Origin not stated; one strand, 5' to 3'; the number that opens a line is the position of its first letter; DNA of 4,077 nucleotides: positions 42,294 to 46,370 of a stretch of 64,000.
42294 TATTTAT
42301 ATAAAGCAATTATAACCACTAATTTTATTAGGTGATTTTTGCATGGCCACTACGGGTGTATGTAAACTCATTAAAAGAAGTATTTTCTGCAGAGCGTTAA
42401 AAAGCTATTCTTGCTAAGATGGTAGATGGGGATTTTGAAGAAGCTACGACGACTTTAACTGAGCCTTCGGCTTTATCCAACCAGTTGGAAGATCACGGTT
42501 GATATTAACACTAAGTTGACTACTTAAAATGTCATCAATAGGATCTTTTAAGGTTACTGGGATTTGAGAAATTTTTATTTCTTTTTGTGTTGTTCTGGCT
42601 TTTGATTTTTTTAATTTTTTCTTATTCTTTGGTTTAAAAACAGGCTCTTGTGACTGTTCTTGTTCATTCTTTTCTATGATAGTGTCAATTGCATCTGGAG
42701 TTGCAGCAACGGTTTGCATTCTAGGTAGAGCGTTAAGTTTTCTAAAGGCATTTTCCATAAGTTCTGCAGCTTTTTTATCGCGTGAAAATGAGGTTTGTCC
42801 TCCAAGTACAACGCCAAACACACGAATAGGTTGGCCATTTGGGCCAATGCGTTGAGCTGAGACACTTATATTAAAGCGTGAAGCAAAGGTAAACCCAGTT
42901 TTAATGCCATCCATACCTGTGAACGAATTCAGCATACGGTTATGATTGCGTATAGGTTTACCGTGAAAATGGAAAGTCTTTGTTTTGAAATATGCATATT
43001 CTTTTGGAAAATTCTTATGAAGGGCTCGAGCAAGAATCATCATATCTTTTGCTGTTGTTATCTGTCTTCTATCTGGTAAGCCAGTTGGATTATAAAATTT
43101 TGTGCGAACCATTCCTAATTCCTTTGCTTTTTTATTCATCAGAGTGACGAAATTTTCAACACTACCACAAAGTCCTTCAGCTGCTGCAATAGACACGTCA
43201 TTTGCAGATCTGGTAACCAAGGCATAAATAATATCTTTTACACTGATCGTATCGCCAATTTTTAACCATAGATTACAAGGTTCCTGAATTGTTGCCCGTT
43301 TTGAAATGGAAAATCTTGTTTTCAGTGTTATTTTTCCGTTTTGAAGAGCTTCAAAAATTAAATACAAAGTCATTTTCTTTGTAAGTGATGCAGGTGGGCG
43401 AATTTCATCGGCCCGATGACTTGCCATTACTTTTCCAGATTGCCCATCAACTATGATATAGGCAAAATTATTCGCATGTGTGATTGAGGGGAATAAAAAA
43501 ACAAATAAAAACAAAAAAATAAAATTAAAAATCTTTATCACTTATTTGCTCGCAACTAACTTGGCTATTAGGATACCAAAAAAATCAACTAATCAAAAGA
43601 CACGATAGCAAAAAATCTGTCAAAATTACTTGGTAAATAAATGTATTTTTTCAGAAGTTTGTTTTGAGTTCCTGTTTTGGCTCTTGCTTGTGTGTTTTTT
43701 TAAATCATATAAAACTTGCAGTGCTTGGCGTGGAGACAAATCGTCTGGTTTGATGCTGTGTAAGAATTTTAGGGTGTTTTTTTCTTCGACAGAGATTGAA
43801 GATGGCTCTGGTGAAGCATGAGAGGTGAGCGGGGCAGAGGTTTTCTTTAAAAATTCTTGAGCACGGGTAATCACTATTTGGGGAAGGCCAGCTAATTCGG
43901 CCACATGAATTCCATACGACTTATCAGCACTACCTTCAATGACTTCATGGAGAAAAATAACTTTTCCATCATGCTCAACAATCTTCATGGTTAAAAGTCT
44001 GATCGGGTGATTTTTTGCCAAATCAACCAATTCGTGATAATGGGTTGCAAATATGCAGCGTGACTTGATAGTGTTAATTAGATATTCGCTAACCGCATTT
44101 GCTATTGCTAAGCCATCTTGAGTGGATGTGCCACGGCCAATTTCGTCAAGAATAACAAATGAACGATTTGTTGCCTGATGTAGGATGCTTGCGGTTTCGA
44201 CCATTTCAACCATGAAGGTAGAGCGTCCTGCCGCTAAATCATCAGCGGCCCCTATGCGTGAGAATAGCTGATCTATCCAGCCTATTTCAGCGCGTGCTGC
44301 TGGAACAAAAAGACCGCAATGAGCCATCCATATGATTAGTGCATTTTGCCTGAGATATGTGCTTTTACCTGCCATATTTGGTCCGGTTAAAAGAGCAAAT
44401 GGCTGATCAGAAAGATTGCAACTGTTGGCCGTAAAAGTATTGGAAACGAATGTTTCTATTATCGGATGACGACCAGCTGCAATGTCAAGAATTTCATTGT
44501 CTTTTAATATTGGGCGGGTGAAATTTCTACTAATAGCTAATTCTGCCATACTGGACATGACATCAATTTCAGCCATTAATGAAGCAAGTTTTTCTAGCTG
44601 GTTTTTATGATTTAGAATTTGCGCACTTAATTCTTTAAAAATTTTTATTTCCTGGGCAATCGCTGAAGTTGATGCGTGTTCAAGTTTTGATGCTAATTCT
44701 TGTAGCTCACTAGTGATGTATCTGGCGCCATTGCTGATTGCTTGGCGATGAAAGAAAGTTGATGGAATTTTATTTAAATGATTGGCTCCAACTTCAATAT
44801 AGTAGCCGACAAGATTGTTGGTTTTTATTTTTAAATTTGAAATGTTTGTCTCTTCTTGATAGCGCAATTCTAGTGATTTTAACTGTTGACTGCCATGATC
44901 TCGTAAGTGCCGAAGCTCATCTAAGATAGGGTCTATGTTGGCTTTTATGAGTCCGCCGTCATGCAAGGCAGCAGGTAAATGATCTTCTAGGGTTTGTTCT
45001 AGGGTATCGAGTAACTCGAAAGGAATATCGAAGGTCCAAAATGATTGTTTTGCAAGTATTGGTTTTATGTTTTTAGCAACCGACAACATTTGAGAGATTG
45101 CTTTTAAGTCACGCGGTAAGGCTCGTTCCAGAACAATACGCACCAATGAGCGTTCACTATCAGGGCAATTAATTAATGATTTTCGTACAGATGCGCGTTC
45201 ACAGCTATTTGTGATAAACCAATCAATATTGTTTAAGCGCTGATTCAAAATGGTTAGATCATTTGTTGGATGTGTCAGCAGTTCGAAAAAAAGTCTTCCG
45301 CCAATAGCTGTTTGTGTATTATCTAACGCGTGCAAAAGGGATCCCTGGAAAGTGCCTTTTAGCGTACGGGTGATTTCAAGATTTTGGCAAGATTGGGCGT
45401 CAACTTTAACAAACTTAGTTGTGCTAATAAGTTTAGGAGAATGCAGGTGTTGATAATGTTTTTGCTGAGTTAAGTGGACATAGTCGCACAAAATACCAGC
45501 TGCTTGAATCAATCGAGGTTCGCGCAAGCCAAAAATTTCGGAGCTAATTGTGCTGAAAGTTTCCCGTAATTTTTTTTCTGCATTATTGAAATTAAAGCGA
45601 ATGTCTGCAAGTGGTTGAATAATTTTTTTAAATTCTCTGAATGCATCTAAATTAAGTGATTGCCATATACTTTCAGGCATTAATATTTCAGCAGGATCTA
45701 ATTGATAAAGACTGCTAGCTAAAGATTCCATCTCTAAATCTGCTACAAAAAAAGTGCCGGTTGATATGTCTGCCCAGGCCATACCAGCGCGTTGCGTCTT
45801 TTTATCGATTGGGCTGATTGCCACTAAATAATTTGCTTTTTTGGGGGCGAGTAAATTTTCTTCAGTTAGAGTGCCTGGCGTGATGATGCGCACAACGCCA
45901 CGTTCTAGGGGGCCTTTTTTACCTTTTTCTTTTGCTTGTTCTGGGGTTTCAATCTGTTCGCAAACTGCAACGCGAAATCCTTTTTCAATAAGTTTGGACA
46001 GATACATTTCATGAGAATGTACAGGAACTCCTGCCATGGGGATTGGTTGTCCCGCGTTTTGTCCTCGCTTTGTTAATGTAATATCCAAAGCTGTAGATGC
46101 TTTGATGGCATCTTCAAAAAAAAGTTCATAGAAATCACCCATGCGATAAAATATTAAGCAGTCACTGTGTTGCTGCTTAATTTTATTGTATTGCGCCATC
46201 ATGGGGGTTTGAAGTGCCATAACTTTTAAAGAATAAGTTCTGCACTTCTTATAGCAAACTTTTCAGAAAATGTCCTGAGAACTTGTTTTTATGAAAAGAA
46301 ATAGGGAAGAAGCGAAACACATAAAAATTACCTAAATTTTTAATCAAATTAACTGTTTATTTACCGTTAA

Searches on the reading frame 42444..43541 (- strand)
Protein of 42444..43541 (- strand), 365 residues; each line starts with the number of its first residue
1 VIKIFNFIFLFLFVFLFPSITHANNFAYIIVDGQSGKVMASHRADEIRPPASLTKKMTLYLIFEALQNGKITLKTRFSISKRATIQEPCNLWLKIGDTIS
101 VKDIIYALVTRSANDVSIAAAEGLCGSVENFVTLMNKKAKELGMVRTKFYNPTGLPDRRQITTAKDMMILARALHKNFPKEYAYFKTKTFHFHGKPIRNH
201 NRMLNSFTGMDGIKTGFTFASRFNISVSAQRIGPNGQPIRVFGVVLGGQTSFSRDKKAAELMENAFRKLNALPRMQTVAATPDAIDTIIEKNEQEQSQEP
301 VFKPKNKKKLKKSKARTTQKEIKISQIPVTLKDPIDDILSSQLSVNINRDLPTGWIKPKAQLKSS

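Call 38: search_protein_families(library=pfam, proteins=[window:42444-43541:-])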
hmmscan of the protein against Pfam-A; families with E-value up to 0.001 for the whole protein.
window:42444-43541:- (365 aa): 2 families
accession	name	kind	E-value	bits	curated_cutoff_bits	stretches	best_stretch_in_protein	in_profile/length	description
PF00768.25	Peptidase_S11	-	6.1e-56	190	27.6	1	27-249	14-238/239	D-alanyl-D-alanine carboxypeptidase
PF13354.11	Beta-lactamase2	-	3.2e-10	40.2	22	1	32-176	6-148/214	Beta-lactamase enzyme family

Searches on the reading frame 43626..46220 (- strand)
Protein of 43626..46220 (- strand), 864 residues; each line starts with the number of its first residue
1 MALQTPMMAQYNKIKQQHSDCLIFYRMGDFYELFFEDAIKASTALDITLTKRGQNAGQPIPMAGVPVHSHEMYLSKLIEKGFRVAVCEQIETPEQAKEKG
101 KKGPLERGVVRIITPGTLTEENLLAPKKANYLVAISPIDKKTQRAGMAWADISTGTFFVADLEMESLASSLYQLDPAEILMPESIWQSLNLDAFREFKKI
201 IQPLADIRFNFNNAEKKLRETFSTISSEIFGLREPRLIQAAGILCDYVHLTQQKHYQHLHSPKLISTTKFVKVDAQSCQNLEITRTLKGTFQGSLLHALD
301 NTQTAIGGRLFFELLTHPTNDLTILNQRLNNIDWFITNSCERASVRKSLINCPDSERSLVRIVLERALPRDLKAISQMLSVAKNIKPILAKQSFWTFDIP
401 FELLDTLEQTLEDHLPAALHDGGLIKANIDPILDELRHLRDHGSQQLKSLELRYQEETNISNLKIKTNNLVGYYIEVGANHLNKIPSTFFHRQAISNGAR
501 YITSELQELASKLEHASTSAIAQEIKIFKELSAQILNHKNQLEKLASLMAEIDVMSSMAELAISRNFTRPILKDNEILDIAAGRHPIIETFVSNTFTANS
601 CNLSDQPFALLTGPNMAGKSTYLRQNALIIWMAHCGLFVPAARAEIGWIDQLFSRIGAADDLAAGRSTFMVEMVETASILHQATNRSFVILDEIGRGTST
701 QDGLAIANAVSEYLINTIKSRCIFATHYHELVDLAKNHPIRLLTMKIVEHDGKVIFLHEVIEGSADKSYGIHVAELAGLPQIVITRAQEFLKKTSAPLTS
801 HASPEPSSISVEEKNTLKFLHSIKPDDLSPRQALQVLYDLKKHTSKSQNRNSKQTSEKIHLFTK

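Call 38: search_protein_families(library=pfam, proteins=[window:43626-46220:-])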
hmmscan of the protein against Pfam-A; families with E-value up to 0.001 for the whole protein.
window:43626-46220:- (864 aa): 5 families
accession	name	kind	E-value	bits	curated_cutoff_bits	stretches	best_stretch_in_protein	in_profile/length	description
PF00488.27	MutS_V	-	5.3e-79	265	30.2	1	610-793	2-186/188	MutS domain V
PF01624.25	MutS_I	-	4.8e-43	146.4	20.6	1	5-121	1-112/113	MutS domain I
PF05192.23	MutS_III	-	9.3e-35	121.2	34.1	1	277-559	2-194/194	MutS domain III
PF05188.22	MutS_II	-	2.1e-23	83.6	25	1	130-259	1-132/133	MutS domain II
PF05190.23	MutS_IV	-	1.5e-22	80.2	22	1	429-517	2-90/92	MutS family domain IV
